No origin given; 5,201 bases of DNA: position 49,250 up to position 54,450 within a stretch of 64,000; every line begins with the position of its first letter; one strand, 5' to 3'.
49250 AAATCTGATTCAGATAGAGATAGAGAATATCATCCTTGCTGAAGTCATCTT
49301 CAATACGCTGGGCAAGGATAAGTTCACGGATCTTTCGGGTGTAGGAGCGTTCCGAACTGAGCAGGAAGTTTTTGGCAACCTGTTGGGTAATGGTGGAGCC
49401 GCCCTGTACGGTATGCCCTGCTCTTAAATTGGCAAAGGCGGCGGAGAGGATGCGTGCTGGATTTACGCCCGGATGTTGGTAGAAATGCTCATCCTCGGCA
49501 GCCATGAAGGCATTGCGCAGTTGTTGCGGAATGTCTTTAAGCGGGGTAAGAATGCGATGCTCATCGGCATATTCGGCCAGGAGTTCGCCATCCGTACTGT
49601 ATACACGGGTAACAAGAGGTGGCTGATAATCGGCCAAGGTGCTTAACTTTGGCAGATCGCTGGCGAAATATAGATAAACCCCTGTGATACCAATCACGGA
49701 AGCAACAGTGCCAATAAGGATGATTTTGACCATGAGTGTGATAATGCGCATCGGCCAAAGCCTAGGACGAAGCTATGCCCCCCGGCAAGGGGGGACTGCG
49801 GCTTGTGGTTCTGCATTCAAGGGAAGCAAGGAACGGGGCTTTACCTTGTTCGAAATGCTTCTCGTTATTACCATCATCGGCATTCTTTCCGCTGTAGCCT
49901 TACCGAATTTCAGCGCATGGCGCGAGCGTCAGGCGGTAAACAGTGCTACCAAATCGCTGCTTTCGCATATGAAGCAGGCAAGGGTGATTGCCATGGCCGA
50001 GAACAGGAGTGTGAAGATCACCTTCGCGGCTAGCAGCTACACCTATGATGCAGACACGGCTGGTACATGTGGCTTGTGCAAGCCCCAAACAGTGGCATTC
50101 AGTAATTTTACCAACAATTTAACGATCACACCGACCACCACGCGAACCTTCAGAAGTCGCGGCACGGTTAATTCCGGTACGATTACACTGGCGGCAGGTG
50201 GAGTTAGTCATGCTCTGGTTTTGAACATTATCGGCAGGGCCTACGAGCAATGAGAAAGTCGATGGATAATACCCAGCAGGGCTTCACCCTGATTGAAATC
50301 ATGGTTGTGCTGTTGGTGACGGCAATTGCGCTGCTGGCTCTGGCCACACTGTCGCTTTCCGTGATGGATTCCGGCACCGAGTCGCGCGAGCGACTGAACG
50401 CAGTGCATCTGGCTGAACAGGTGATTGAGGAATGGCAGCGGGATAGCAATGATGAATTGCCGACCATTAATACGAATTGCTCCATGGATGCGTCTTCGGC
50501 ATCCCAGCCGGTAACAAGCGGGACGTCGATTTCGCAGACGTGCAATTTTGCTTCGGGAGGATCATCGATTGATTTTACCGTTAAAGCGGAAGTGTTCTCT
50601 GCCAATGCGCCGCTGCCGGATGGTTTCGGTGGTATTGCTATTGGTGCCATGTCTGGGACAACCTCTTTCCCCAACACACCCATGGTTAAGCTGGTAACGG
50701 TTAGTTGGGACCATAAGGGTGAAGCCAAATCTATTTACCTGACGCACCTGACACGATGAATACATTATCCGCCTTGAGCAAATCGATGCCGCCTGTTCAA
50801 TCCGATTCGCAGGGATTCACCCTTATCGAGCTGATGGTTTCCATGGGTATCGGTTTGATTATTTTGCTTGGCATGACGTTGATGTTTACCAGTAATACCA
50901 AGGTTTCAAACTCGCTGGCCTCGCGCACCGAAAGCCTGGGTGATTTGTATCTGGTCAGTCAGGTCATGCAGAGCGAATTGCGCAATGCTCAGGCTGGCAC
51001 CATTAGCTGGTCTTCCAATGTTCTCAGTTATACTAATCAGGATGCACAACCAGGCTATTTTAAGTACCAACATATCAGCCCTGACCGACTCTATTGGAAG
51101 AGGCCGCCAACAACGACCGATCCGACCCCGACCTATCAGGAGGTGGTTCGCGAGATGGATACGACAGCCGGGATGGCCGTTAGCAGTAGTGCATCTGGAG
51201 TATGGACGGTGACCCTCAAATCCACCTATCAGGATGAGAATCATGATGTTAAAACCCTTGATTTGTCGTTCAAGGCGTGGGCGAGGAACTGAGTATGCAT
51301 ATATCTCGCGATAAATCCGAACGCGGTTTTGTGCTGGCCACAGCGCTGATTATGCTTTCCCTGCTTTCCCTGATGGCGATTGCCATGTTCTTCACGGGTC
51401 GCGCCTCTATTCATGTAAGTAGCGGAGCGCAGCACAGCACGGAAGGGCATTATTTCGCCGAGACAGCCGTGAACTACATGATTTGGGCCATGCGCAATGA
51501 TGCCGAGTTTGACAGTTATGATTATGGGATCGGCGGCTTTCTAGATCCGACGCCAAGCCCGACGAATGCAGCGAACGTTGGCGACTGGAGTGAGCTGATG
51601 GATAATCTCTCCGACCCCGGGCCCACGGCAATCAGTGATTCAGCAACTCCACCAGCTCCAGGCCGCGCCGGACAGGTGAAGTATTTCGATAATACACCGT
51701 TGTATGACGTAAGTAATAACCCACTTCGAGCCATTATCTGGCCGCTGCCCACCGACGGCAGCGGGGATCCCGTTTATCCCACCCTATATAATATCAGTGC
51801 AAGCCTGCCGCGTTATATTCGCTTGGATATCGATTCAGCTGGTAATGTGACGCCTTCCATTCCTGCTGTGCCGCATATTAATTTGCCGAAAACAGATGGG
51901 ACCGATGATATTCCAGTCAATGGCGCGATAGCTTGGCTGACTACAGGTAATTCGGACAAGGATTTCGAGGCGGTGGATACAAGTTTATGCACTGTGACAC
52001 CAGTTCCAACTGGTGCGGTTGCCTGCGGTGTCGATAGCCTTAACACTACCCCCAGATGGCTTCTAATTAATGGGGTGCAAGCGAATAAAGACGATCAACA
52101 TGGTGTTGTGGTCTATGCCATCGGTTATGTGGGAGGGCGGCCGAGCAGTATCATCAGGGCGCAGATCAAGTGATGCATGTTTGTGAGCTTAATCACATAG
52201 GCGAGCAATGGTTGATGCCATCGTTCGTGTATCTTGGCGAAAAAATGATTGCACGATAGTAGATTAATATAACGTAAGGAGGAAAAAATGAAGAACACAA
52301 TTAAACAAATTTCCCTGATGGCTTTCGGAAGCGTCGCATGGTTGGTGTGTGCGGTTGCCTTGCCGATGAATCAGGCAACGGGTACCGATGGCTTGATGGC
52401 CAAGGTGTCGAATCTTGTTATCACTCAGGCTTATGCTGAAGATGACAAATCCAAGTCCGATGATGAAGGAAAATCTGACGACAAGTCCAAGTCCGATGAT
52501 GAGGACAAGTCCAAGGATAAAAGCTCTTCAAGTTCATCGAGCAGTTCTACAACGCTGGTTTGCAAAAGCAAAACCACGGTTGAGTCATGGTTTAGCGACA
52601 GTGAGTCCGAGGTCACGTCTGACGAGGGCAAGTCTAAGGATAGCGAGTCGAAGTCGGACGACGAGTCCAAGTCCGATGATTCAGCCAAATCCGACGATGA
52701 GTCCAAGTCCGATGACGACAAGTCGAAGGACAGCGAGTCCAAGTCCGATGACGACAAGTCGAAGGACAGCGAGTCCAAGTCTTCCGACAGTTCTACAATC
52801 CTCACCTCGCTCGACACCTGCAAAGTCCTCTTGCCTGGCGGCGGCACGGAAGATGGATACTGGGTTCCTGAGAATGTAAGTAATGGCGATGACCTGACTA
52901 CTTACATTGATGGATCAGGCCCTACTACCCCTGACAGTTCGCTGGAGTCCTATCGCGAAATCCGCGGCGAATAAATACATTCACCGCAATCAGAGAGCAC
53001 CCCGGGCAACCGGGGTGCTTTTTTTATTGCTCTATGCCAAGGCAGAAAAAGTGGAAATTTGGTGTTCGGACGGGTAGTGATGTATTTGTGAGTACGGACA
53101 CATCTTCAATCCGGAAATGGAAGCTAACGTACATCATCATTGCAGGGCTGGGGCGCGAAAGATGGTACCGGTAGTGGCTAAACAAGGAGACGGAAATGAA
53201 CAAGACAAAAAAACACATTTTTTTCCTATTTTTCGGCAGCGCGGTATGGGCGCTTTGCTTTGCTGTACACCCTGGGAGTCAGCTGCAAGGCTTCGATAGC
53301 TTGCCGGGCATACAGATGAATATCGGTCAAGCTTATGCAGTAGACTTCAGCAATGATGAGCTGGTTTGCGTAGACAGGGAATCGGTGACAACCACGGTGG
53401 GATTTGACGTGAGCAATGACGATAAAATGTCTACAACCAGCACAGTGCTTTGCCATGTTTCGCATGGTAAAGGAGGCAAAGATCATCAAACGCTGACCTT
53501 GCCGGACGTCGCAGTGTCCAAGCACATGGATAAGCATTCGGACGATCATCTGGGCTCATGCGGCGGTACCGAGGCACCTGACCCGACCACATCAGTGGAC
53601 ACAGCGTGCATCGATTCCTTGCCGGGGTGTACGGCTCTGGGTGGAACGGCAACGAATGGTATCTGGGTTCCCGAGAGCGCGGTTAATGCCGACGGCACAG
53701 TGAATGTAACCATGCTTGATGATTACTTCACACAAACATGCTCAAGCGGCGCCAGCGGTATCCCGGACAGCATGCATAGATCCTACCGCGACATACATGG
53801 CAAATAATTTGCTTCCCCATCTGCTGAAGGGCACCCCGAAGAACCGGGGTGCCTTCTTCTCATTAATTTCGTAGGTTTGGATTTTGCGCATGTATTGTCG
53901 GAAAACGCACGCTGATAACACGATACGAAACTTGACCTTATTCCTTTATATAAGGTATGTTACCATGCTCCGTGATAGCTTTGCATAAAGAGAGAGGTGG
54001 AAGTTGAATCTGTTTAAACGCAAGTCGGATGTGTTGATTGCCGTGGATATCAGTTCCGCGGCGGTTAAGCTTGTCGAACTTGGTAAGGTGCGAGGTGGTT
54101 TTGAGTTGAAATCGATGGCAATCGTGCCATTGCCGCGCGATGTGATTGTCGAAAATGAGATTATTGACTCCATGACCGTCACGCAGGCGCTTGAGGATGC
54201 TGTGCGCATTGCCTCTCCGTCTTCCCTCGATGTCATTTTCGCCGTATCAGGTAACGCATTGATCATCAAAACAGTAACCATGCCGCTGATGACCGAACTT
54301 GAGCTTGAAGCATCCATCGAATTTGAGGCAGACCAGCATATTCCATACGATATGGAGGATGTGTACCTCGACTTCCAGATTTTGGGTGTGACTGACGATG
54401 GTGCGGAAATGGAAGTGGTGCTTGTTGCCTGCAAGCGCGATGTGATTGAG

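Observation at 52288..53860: Two paralogous secreted proteins of unknown family sit where PilY1/PilE would be in a type IV minor-pilin operon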

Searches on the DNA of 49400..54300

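Call 77: search_rna_families(source=window, start=49400, end=54300, threshold=evalue, max_evalue=1)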
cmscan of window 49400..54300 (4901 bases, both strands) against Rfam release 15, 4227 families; matches with E-value up to 1: 3.
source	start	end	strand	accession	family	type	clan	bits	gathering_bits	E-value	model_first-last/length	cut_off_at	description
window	52952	53026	+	RF02231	sX12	Gene; sRNA;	-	26.9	106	0.095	1-78/78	no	Xanthomonas sRNA sX12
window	52978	53026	+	RF02871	ncS54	Gene; sRNA;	-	21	43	0.23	1-79/79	no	Burkholderia sRNA 54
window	52456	52516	+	RF01275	sR22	Gene; snRNA; snoRNA; CD-box;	-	20.6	40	0.72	1-58/58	no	Small nucleolar RNA sR22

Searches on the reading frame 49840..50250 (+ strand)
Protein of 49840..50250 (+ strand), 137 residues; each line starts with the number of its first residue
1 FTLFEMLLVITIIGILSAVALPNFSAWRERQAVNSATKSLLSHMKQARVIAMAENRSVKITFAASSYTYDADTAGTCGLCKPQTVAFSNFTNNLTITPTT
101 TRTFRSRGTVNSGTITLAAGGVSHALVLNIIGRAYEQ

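Call 4: search_protein_families(library=pfam, proteins=[window:49840-50250:+], max_evalue=1)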
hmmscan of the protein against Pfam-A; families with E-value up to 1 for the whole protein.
window:49840-50250:+ (137 aa): 4 families
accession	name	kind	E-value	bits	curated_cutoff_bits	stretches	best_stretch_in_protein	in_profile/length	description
PF12019.13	GspH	-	3e-06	28.1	21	1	36-129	1-105/108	Type II transport protein GspH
PF07963.17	N_methyl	-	0.0084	16.1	21.2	1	1-21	7-27/27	Prokaryotic N-terminal methylation motif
PF13648.12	Lipocalin_4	-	0.023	16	22.4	1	55-103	23-74/89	Lipocalin-like domain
PF17141.9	DUF5114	-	0.079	13.9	27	1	49-99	14-64/88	Domain of unknown function (DUF5114)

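Call 5: search_protein_families(library=ncbifam, proteins=[window:49840-50250:+], max_evalue=1)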
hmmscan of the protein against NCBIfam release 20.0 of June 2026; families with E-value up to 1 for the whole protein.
window:49840-50250:+ (137 aa): 14 families
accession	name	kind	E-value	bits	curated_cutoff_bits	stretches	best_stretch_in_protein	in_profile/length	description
NF040982.1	ComGD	equivalog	4.6e-12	46.5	70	1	1-118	4-119/139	competence type IV pilus minor pilin ComGD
TIGR02596.1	TIGR02596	subfamily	4e-11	43.4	70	1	1-64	1-64/196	Verru_Chthon cassette protein D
NF007800.0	PRK10506.1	equivalog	5.2e-11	42.6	158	1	1-133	11-148/163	prepilin peptidase-dependent protein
TIGR01708.2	typeII_sec_gspH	equivalog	1.1e-09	38.5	80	1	1-67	4-70/169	type II secretion system minor pseudopilin GspH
NF041775.1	typeIV_PilA_Myxo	equivalog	9.7e-07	29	400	1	1-45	13-56/214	type IV pilin protein PilA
NF040999.1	pilin_ComGC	equivalog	5.8e-06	26.4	75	1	1-49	4-50/84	competence type IV pilus major pilin ComGC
NF007862.0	PRK10574.1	equivalog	7.4e-06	26.2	138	1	1-49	7-55/145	prepilin peptidase-dependent pilin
NF047827.1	T3SSXpsH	equivalog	1.2e-05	25.1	160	1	2-120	4-122/145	type II secretion system protein XpsH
TIGR01710.1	typeII_sec_gspG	equivalog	2.8e-05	24.2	88.85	1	1-47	3-48/134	type II secretion system major pseudopilin GspG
TIGR02532.1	IV_pilin_GFxxxE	domain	0.0005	19.8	16.3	1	1-21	4-24/24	prepilin-type N-terminal cleavage/methylation domain-containing protein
NF041013.1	T4P_ComGE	equivalog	0.001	19.1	49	1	1-66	6-73/83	competence type IV pilus minor pilin ComGE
TIGR04089.1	exp_by_SipW_III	subfamily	0.029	14.4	60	1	26-95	111-178/179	alternate-type signal peptide domain-containing protein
NF008018.0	PRK10748.1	equivalog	0.07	12.3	225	1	19-96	100-178/238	5-amino-6-(5-phospho-D-ribitylamino)uracil phosphatase YigB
NF001261.0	PRK00226.1-2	equivalog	0.073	13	167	1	24-74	48-99/157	transcription elongation factor GreA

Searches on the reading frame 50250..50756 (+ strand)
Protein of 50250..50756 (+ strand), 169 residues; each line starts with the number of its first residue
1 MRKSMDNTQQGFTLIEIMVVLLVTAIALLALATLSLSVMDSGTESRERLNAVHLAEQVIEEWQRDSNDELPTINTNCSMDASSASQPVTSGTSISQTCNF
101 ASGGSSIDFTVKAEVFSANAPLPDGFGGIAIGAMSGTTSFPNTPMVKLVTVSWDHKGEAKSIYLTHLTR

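Call 4: search_protein_families(library=pfam, proteins=[window:50250-50756:+], max_evalue=1)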
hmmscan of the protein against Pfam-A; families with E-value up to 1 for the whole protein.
window:50250-50756:+ (169 aa): 6 families
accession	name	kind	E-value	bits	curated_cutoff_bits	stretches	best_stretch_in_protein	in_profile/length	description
PF07963.17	N_methyl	-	3.2e-08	33.3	21.2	1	7-31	2-26/27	Prokaryotic N-terminal methylation motif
PF18682.6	PilA4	-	0.027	15.3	26.8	1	61-114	17-66/83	Pilin A4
PF22150.1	Tt1218-like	-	0.063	13.8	27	1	38-98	6-65/76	Type IV pilin Tt1218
PF07246.16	Phlebovirus_NSM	-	0.089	12.6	27.2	1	17-100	1-85/264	Phlebovirus nonstructural protein NS-M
PF16576.10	HlyD_D23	-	0.12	12.1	30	1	4-102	38-138/214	Barrel-sandwich domain of CusB or HlyD membrane-fusion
PF13150.11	TraL_transposon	-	0.14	12.4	27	1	17-56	29-68/86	Conjugative transposon protein TraL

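Call 5: search_protein_families(library=ncbifam, proteins=[window:50250-50756:+], max_evalue=1)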
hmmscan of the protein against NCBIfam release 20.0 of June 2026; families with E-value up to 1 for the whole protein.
window:50250-50756:+ (169 aa): 22 families
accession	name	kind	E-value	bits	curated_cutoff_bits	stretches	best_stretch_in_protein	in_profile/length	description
TIGR02523.1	type_IV_pilV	equivalog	3.2e-09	37.4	52.2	1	9-132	1-121/139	type IV pilus modification protein PilV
TIGR01708.2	typeII_sec_gspH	equivalog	9.8e-07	28.9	80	1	9-49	1-38/169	type II secretion system minor pseudopilin GspH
TIGR02532.1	IV_pilin_GFxxxE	domain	2.2e-06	27.3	16.3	1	9-31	1-23/24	prepilin-type N-terminal cleavage/methylation domain-containing protein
NF041002.1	pilin_ComGF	equivalog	8.6e-05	22.8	80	1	9-80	1-73/139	competence type IV pilus minor pilin ComGF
NF040999.1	pilin_ComGC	equivalog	0.00011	22.3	75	1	9-30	1-22/84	competence type IV pilus major pilin ComGC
NF041013.1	T4P_ComGE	equivalog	0.00012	22.1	49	1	9-67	3-61/83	competence type IV pilus minor pilin ComGE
TIGR01707.1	gspI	equivalog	0.00014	22.3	44.35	1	11-64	1-50/101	type II secretion system minor pseudopilin GspI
NF038304.1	EPS_HpsC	equivalog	0.00087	18.9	200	1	3-50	14-59/318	hormogonium polysaccharide secretion pseudopilin HpsC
NF007848.0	PRK10557.1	equivalog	0.00091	18.6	120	1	3-39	4-40/192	prepilin peptidase-dependent protein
NF007800.0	PRK10506.1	equivalog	0.0024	17.7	158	1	5-28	4-27/163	prepilin peptidase-dependent protein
TIGR01710.1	typeII_sec_gspG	equivalog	0.0032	17.5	88.85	1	10-39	1-29/134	type II secretion system major pseudopilin GspG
TIGR02596.1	TIGR02596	subfamily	0.0078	16.3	70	1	12-38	1-26/196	Verru_Chthon cassette protein D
NF007862.0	PRK10574.1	equivalog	0.0079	16.3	138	1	8-26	3-21/145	prepilin peptidase-dependent pilin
TIGR03940.1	PGA_PgaD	equivalog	0.021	14.8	31.45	1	4-56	55-106/141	poly-beta-1,6-N-acetyl-D-glucosamine biosynthesis protein PgaD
NF007660.0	PRK10332.1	equivalog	0.034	14.7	86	1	1-44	1-43/107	prepilin-type N-terminal cleavage/methylation domain-containing protein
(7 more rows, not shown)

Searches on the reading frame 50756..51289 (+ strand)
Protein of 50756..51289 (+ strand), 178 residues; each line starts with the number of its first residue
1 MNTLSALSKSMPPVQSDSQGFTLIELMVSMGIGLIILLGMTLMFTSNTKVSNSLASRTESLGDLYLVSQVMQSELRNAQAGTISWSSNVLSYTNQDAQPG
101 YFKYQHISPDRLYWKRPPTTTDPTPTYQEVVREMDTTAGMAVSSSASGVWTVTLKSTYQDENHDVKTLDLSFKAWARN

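Call 4: search_protein_families(library=pfam, proteins=[window:50756-51289:+], max_evalue=1)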
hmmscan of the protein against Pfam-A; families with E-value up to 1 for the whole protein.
window:50756-51289:+ (178 aa): 1 family
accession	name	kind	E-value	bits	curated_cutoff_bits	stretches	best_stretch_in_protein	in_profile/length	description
PF07963.17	N_methyl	-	3.7e-08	33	21.2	1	17-40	3-26/27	Prokaryotic N-terminal methylation motif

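Call 5: search_protein_families(library=ncbifam, proteins=[window:50756-51289:+], max_evalue=1)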
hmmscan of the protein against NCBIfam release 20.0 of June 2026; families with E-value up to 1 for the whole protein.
window:50756-51289:+ (178 aa): 15 families
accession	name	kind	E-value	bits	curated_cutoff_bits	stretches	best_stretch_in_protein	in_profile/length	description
NF041002.1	pilin_ComGF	equivalog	1.5e-06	28.5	80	1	19-94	2-74/139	competence type IV pilus minor pilin ComGF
NF007848.0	PRK10557.1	equivalog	7.1e-05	22.2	120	1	15-71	7-63/192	prepilin peptidase-dependent protein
NF041013.1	T4P_ComGE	equivalog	0.0001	22.3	49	1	19-95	4-81/83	competence type IV pilus minor pilin ComGE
TIGR02532.1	IV_pilin_GFxxxE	domain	0.0001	22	16.3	1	19-39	2-22/24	prepilin-type N-terminal cleavage/methylation domain-containing protein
TIGR02599.1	TIGR02599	subfamily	0.00011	21.6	256.5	1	20-91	1-71/361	Verru_Chthon cassette protein C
TIGR01711.1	gspJ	equivalog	0.0045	16.8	64.85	1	19-78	1-60/192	type II secretion system minor pseudopilin GspJ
TIGR01708.2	typeII_sec_gspH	equivalog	0.0088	16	80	1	18-60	1-42/169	type II secretion system minor pseudopilin GspH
NF038304.1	EPS_HpsC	equivalog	0.036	13.6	200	1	15-40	17-42/318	hormogonium polysaccharide secretion pseudopilin HpsC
NF007862.0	PRK10574.1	equivalog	0.04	14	138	1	18-34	4-20/145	prepilin peptidase-dependent pilin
TIGR01707.1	gspI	equivalog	0.049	14.1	44.35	1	20-76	1-55/101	type II secretion system minor pseudopilin GspI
NF007800.0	PRK10506.1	equivalog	0.051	13.4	158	1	17-61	7-50/163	prepilin peptidase-dependent protein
TIGR02523.1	type_IV_pilV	equivalog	0.067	13.7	52.2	1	19-58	2-41/139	type IV pilus modification protein PilV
NF052364.1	slr1957_fam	equivalog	0.091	13.1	77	1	111-145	27-61/104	slr1957 family protein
NF040999.1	pilin_ComGC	equivalog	0.11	12.7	75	1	19-44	2-28/84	competence type IV pilus major pilin ComGC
NF040982.1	ComGD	equivalog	0.14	12.6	70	1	19-51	2-35/139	competence type IV pilus minor pilin ComGD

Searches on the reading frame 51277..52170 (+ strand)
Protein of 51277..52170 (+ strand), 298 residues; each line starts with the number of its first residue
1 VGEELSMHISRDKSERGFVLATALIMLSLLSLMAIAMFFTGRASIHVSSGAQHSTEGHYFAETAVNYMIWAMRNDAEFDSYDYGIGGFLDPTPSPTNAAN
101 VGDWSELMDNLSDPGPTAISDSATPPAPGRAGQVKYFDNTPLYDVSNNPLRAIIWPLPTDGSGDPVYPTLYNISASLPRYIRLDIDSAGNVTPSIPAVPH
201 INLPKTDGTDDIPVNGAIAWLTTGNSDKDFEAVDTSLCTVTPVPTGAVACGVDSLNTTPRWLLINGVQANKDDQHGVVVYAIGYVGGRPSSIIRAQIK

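Call 4: search_protein_families(library=pfam, proteins=[window:51277-52170:+], max_evalue=1)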
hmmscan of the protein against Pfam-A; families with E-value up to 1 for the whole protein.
window:51277-52170:+ (298 aa): 0 families

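Call 5: search_protein_families(library=ncbifam, proteins=[window:51277-52170:+], max_evalue=1)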
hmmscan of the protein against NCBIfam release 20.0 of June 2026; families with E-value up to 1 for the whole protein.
window:51277-52170:+ (298 aa): 2 families
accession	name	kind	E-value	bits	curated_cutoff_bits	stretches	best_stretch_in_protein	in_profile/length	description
NF037980.1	T2SS_GspK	equivalog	0.0049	16.4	130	1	15-79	1-65/307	type II secretion system minor pseudopilin GspK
TIGR02600.1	Verru_Chthon_A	subfamily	0.019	12.8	332.3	1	17-75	1-59/1296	Verru_Chthon cassette protein A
